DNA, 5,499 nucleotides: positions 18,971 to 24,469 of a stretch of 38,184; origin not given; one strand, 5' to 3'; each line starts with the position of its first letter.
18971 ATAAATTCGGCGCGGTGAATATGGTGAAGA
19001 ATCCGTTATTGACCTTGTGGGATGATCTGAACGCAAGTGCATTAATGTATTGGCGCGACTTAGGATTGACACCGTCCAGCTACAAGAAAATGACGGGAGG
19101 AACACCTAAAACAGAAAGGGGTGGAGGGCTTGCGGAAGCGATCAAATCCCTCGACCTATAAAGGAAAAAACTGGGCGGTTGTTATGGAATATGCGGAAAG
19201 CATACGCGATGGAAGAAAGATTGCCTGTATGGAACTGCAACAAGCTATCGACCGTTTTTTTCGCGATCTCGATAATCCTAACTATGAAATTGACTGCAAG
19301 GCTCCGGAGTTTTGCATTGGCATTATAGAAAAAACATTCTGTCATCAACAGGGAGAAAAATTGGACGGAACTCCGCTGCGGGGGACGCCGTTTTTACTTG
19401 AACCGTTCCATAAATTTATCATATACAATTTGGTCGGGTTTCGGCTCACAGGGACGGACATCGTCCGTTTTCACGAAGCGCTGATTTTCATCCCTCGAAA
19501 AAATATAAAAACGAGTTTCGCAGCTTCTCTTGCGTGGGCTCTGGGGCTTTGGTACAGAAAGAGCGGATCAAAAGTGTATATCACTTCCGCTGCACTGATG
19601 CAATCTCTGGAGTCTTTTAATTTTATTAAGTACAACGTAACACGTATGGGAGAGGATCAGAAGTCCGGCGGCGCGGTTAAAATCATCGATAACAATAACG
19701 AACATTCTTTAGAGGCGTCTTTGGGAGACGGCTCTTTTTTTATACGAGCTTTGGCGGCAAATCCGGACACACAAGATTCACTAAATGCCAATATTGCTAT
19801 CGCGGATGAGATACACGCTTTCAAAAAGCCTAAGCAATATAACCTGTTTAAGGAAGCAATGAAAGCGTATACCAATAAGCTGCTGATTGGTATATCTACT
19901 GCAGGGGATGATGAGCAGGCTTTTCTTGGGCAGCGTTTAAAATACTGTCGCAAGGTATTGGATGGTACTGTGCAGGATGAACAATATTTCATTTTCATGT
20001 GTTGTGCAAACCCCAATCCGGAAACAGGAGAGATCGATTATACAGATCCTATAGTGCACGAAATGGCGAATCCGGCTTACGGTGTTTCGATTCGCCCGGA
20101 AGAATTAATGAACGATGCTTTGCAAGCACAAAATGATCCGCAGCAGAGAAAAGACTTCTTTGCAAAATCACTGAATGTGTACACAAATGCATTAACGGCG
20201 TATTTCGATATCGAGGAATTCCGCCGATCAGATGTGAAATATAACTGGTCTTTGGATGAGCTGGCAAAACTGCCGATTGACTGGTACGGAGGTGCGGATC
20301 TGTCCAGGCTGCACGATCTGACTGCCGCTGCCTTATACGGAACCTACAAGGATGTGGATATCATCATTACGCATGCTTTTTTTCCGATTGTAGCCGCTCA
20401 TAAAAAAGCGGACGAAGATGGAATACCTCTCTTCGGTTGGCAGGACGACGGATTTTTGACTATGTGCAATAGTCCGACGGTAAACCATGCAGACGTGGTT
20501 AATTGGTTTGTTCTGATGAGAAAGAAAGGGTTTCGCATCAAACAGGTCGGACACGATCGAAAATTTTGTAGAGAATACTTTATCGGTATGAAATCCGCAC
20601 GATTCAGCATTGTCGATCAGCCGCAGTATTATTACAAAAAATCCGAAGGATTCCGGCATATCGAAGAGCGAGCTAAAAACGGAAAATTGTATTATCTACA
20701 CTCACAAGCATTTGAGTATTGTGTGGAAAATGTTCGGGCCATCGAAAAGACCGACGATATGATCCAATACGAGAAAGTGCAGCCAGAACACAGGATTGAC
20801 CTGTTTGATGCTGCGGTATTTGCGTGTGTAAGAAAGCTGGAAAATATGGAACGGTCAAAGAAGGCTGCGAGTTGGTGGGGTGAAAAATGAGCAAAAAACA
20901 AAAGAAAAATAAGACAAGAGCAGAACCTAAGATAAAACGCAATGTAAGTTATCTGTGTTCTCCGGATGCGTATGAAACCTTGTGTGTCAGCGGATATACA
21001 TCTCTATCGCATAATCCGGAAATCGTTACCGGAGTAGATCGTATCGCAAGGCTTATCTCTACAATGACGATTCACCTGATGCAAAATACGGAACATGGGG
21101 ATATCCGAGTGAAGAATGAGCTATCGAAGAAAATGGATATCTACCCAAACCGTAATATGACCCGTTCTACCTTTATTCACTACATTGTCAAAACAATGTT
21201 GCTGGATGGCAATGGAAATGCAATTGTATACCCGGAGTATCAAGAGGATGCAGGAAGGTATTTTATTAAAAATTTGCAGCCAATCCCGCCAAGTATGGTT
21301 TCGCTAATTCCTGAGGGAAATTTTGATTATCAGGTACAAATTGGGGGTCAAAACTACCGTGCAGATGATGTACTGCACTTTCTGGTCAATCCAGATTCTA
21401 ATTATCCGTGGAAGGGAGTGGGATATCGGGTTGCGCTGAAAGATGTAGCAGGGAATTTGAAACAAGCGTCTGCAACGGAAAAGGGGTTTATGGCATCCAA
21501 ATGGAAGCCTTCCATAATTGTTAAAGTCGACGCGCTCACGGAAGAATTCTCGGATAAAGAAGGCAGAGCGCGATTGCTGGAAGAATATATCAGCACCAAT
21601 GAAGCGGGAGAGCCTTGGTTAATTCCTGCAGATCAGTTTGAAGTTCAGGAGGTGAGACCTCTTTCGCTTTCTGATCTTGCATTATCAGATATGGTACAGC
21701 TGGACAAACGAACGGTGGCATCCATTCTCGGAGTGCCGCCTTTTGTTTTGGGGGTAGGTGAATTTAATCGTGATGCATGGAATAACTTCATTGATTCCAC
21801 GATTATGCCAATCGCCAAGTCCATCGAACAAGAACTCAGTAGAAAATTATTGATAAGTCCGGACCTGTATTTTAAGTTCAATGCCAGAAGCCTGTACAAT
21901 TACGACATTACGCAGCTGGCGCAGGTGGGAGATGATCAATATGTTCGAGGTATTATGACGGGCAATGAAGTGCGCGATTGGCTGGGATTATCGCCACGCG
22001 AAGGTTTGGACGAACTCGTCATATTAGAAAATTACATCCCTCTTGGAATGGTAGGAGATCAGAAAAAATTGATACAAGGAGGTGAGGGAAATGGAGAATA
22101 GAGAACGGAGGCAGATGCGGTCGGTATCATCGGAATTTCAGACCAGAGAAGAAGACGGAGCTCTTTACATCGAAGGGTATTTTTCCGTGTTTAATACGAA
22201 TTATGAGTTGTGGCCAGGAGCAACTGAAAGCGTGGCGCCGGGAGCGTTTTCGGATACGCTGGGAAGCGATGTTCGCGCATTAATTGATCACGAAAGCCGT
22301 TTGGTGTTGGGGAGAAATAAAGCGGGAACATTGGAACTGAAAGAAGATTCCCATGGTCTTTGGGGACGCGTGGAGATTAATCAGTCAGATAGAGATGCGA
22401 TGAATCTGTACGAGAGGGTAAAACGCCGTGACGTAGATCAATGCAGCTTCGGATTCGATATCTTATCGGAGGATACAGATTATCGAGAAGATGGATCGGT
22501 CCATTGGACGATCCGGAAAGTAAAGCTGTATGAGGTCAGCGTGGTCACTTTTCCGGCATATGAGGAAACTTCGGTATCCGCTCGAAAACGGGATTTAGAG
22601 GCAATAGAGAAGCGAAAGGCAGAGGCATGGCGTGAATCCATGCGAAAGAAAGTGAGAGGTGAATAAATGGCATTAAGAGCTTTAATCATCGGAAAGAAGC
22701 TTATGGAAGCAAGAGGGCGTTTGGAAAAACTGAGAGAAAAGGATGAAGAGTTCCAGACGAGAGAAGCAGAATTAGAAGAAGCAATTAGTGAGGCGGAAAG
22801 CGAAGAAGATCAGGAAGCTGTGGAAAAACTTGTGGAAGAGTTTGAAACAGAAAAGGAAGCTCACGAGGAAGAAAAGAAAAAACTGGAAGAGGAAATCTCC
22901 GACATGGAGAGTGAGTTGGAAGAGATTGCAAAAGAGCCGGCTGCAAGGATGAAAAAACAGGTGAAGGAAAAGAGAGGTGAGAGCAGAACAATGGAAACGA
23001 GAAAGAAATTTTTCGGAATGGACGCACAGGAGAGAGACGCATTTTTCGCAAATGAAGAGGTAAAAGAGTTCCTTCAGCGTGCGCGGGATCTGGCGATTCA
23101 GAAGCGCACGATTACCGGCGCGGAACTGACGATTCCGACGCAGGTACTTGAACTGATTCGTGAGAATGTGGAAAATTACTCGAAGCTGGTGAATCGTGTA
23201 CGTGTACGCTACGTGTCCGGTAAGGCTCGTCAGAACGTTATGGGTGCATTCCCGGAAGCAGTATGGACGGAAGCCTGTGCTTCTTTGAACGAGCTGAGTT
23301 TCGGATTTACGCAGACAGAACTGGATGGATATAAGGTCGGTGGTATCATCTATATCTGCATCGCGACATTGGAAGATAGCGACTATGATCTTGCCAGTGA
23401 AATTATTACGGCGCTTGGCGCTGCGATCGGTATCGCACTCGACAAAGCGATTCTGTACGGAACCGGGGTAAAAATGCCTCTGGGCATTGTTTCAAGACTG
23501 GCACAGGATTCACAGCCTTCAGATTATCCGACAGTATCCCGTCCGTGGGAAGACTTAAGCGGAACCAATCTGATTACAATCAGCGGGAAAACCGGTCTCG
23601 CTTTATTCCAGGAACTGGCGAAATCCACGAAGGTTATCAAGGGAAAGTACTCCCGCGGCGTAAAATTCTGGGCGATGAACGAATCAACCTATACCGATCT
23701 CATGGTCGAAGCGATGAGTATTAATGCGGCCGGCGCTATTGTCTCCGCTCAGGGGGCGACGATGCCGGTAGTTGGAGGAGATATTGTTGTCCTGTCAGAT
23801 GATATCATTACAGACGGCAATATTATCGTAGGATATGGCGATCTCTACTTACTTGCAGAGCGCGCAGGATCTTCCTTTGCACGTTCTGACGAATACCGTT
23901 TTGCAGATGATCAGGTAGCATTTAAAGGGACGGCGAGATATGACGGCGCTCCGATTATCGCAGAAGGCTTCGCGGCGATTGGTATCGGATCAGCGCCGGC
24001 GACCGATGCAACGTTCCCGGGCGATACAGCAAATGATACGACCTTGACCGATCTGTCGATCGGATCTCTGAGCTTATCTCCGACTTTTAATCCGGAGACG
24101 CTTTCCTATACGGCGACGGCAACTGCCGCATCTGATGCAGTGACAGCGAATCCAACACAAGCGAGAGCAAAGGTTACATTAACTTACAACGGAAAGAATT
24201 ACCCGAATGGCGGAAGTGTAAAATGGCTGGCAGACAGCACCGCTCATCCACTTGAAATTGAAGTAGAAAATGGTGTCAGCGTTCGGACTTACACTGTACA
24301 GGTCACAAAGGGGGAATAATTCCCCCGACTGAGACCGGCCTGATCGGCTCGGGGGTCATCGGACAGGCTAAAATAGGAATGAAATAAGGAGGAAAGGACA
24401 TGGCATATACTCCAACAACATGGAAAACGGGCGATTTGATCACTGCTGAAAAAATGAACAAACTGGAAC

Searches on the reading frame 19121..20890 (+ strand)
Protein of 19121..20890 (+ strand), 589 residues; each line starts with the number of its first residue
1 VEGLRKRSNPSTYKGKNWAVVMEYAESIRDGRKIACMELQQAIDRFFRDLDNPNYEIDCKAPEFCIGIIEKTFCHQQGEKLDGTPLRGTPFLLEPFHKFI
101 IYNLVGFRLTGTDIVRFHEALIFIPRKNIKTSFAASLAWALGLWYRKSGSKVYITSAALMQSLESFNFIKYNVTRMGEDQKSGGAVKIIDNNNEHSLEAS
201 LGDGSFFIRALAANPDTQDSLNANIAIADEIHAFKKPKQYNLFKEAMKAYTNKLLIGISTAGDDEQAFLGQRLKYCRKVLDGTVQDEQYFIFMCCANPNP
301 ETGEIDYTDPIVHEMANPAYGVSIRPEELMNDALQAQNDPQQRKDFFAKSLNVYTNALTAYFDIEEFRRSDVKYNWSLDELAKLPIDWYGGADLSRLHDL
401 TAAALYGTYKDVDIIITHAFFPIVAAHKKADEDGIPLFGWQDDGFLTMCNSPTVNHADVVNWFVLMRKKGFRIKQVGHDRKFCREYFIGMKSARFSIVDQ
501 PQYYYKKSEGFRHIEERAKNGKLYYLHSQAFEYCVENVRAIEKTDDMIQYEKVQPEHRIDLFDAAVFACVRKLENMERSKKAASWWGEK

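Call 78: search_protein_families(library=phrogs, proteins=[window:19121-20890:+], max_evalue=0.00001)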
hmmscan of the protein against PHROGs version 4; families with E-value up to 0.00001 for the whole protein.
window:19121-20890:+ (589 aa): 4 families
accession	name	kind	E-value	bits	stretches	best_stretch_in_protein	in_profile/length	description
phrog_9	-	head and packaging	8.8e-114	383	1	19-582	168-673/812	terminase large subunit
phrog_2699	-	head and packaging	9.2e-77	259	1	273-583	2-304/315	terminase large subunit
phrog_4914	-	head and packaging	9.1e-29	101.6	1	22-225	12-212/213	terminase large subunit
phrog_10517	-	head and packaging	8.1e-19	69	1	20-167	36-179/207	terminase large subunit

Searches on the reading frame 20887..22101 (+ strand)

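Call 78: search_protein_families(library=phrogs, proteins=[window:20887-22101:+], max_evalue=0.00001)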
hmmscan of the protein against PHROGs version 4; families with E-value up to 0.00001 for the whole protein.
window:20887-22101:+ (404 aa): 4 families
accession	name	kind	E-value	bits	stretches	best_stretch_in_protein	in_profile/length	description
phrog_12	-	head and packaging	3.6e-71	242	1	37-396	87-442/646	portal protein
phrog_2662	-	head and packaging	4.8e-30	105.8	1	40-392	64-429/717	portal protein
phrog_5929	-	head and packaging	6.4e-18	65.9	1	223-393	28-209/228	portal protein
phrog_11323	-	unknown function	6.6e-09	37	1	300-394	19-117/130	-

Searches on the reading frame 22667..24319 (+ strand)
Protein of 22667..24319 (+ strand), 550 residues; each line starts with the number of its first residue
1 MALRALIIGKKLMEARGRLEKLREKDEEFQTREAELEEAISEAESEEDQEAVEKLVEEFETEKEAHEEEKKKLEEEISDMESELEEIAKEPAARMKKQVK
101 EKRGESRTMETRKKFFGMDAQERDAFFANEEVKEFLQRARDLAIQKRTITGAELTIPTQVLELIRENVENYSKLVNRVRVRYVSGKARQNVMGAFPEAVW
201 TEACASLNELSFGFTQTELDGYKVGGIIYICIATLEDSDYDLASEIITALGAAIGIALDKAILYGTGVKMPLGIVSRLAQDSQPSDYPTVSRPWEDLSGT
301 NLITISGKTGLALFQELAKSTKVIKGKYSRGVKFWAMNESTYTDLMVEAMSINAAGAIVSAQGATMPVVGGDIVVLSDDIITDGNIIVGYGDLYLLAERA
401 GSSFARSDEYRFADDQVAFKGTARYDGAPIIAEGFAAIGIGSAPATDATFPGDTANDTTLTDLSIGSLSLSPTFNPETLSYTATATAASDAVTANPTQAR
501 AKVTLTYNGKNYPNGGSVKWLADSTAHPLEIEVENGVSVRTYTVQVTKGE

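Call 78: search_protein_families(library=phrogs, proteins=[window:22667-24319:+], max_evalue=0.00001)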
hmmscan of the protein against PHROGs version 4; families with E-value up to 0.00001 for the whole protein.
window:22667-24319:+ (550 aa): 1 family
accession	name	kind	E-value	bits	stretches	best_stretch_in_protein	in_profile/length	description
phrog_10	-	head and packaging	1.4e-64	220.4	1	1-549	243-740/752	major head protein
